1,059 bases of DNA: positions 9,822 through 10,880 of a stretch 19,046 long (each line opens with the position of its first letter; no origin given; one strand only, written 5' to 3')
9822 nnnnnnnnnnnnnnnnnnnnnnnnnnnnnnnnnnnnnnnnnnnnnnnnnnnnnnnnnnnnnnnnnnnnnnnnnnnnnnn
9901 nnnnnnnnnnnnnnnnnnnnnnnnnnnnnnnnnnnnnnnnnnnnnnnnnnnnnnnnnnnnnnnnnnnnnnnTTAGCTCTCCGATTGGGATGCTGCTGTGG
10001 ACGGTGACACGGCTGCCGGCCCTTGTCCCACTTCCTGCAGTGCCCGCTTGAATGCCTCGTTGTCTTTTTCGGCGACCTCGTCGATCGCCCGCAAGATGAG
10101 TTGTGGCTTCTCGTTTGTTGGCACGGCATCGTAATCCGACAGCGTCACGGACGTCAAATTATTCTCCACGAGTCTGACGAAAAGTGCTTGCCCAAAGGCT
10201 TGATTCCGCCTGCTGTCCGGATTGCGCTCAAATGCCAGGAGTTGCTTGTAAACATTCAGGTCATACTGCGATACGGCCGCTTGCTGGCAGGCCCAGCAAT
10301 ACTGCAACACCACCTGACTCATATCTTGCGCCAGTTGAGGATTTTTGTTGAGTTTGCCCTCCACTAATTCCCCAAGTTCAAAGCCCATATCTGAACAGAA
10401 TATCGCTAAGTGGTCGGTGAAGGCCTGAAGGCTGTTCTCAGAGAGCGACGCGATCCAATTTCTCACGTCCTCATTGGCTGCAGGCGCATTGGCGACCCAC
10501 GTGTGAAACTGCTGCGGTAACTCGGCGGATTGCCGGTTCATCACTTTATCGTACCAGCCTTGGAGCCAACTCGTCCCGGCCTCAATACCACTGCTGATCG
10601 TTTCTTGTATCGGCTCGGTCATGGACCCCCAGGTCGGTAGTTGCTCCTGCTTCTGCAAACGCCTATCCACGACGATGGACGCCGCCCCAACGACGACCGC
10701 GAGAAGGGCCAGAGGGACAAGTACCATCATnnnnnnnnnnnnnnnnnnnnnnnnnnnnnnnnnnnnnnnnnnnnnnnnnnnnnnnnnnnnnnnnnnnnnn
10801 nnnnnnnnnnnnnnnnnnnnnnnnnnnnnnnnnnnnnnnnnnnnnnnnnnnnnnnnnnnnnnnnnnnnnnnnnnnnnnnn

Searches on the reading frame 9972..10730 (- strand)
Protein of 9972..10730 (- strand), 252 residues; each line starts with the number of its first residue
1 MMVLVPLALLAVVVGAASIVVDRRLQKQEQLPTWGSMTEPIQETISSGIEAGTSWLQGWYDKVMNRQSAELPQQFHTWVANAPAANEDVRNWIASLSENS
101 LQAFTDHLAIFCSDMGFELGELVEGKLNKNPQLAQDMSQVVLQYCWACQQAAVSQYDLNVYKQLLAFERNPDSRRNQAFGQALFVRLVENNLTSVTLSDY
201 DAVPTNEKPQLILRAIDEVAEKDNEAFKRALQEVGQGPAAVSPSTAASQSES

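Call 4: search_protein_families(library=pfam, proteins=[window:9972-10730:-], max_evalue=0.01)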
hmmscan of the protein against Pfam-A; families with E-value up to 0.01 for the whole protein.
window:9972-10730:- (252 aa): 0 families

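Call 7: find_encoding_contigs(protein=window:9972-10730:-, flank=10000, max_places=6)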
Protein window:9972-10730:- (252 aa): no gene with exactly this product is on record in the collection.

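Call 45: search_protein_families(library=ncbifam, proteins=[window:9972-10730:-], max_evalue=0.001)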
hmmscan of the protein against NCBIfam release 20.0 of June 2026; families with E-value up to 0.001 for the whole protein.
window:9972-10730:- (252 aa): 0 families

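Call 74: search_solved_structures(query=A5, max_evalue=10, show_alignments=0)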
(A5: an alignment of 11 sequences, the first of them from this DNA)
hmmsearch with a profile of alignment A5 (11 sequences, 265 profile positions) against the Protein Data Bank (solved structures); distinct sequences matched with E-value up to 10: 8.
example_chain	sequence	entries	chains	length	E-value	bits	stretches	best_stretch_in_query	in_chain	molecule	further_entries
4z0j_A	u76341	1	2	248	0.7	12.3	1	178-256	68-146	Triosephosphate isomerase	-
4z0s_A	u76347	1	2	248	0.7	12.3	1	178-256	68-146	Triosephosphate isomerase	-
2vff_A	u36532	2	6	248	0.88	12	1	178-256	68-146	TRIOSEPHOSPHATE ISOMERASE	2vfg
2vfd_A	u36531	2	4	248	0.98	11.8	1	178-256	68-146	TRIOSEPHOSPHATE ISOMERASE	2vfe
4ywi_A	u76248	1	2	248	0.98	11.8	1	178-256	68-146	Triosephosphate isomerase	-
6o0s_A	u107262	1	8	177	1.2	11.5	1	73-104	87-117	Sterile alpha and TIR motif-containing protein 1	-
9hmf_O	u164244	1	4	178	1.5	11.2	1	2-51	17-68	Flagellar protein FliL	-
8qag_A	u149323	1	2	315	6.3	9.2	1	3-60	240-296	sc-CC-6-95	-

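Call 75: search_protein_families(library=pfam, alignment_id=A5, max_evalue=1)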
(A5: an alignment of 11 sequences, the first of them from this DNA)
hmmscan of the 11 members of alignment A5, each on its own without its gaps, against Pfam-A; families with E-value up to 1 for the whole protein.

A. member 1, seq(252 aa): 3 families
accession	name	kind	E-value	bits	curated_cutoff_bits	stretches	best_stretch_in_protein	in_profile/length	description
PF17364.7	DUF5389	-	0.058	14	25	1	100-148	9-58/104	Family of unknown function (DUF5389)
PF03239.20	FTR1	-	0.074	12.8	25.3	1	9-80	47-114/284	Iron permease FTR1 family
PF08767.17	CRM1_C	-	0.15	11.6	23.2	1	135-220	161-246/323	CRM1 C terminal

B. families by the number of members that match (of 11 scanned): 28 families (the first 25 are shown)
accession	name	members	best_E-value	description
PF20056.4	DUF6455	1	0.00062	Family of unknown function (DUF6455)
PF15960.10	DUF4763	1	0.005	Domain of unknown function (DUF4763)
PF20087.4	DUF6479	1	0.01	Family of unknown function (DUF6479)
PF21967.1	MGS_C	1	0.024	Mannosylglycerate synthase C-terminal domain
PF08472.16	S6PP_C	1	0.025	Sucrose-6-phosphate phosphohydrolase C-terminal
PF10494.15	Stk19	1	0.032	Inactive serine-threonine protein kinase 19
PF01358.24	PARP_regulatory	1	0.036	Poly A polymerase regulatory subunit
PF05552.17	MS_channel_1st_1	1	0.038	Mechanosensitive ion channel, conserved TM helix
PF20563.3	DUF6773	1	0.038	Family of unknown function (DUF6773)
PF25423.1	DUF7893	1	0.043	Domain of unknown function (DUF7893)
PF02993.19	MCPVI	1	0.044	Minor capsid protein VI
PF17364.7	DUF5389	1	0.058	Family of unknown function (DUF5389)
PF03239.20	FTR1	1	0.074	Iron permease FTR1 family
PF05016.21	ParE_toxin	1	0.078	ParE toxin of type II toxin-antitoxin system, parDE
PF15102.11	TMEM154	1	0.094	TMEM154 protein family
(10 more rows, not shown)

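Call 76: find_homologous_proteins(query=window:9972-10730:-, max_evalue=0.00001)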
Query window:9972-10730:- (252 aa): 14 proteins with E <= 0.00001 among 915 candidates.
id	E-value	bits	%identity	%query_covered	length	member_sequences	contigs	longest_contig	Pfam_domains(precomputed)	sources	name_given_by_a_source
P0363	7.8e-161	551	100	100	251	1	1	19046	-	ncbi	-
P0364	1.7e-61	226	47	94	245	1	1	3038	-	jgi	jgi:hypothetical protein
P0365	4.3e-60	221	46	94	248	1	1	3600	-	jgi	jgi:hypothetical protein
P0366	6.2e-60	221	46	94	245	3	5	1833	-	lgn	-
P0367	2.0e-58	216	46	94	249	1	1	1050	-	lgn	-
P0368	2.3e-57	212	46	85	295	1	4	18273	-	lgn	-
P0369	6.0e-56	208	43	97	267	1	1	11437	-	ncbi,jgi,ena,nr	ncbi:MAG: hypothetical protein OEU26_23495 [Candidatus Tectomicrobia bacterium]|nr:hypothetical prot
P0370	3.8e-55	205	42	96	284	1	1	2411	-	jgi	-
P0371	1.1e-54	203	41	98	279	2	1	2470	-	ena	-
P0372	1.1e-54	203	42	96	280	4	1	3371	-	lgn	-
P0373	1.2e-54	203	42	95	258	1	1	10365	-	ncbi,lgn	-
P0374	3.4e-54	202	44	96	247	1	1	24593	-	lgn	-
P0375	6.5e-53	198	44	82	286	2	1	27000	-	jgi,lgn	-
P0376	1.6e-50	190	42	94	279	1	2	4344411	-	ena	-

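Call 77: find_encoding_contigs(protein=P0363, flank=10000, max_places=3)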
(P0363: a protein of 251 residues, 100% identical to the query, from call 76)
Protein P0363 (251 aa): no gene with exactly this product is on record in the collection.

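Call 78: list_cluster_members(proteins=[P0363, P0364, P0368])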
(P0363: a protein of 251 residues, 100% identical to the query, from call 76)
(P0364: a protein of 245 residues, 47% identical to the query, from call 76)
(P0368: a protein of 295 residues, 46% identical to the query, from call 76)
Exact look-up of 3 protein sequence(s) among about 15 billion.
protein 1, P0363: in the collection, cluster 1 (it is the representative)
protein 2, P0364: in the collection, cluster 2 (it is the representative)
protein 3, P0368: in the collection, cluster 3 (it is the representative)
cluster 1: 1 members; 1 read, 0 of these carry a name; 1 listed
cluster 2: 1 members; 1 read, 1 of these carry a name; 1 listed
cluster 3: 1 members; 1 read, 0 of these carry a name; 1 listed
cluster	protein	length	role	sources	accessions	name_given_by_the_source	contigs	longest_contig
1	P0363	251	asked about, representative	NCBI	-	-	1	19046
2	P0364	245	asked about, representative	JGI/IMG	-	hypothetical protein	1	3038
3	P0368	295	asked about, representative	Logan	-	-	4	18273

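Call 79: find_encoding_contigs(protein=P0368, flank=10000, max_places=2)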
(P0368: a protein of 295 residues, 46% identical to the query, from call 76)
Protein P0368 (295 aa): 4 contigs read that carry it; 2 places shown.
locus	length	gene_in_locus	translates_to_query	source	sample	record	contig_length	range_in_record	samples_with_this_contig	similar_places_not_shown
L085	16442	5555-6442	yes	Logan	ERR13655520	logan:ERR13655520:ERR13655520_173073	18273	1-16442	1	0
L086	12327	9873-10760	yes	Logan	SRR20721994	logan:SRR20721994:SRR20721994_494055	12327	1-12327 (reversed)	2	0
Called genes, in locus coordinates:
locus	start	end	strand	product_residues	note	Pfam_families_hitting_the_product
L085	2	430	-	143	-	?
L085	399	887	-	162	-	-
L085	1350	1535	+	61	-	-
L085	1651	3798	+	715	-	PF00005:ABC_tran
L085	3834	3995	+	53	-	-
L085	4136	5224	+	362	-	PF01145:Band_7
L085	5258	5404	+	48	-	-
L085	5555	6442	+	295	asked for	-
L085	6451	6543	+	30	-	-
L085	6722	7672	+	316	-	-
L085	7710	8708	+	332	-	-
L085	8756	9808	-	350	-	PF01547:SBP_bac_1, PF13416:SBP_bac_8, PF13343:SBP_bac_6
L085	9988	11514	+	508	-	PF13372:Alginate_exp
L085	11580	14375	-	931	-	PF03412:Peptidase_C39, PF00664:ABC_membrane, PF00005:ABC_tran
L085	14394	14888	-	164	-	-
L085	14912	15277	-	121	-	-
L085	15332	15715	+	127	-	-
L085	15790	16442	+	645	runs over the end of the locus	PF03704:BTAD, PF00931:NB-ARC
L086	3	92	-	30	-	?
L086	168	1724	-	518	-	PF00924:MS_channel_2nd, PF00027:cNMP_binding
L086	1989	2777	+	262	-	PF00122:E1-E2_ATPase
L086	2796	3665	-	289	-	PF00135:COesterase, PF20434:BD-FAE, PF07859:Abhydrolase_3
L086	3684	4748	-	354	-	PF01494:FAD_binding_3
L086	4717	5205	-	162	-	-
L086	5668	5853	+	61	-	-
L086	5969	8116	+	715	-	PF00005:ABC_tran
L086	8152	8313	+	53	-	-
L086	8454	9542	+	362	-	PF01145:Band_7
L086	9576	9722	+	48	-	-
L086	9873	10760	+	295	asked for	-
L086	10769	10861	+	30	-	-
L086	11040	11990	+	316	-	-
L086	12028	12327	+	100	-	?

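Call 80: find_encoding_contigs(protein=P0374, flank=10000, max_places=2)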
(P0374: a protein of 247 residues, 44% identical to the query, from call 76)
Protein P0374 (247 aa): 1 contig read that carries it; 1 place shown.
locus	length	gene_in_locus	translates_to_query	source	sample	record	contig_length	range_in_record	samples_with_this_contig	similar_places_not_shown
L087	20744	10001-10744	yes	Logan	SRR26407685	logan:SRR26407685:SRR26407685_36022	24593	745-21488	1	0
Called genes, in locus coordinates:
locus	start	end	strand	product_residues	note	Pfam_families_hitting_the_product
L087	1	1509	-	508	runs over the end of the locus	PF01823:MACPF, PF00045:Hemopexin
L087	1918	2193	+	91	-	-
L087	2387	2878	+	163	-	-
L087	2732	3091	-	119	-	-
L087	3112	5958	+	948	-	PF03412:Peptidase_C39, PF00005:ABC_tran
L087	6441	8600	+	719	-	PF00005:ABC_tran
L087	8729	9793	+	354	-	PF01145:Band_7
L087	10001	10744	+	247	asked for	-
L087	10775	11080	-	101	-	-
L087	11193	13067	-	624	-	PF03704:BTAD, PF00931:NB-ARC, PF05729:NACHT (faint)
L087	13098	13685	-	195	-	-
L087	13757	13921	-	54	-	-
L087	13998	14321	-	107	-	-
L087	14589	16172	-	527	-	PF02789:Peptidase_M17_N, PF00883:Peptidase_M17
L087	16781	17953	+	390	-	PF19425:Csd3_N2, PF01551:Peptidase_M23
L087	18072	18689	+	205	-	PF02620:YceD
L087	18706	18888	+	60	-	PF01783:Ribosomal_L32p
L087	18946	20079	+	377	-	PF02504:FA_synthesis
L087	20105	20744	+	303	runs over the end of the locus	PF00698:Acyl_transf_1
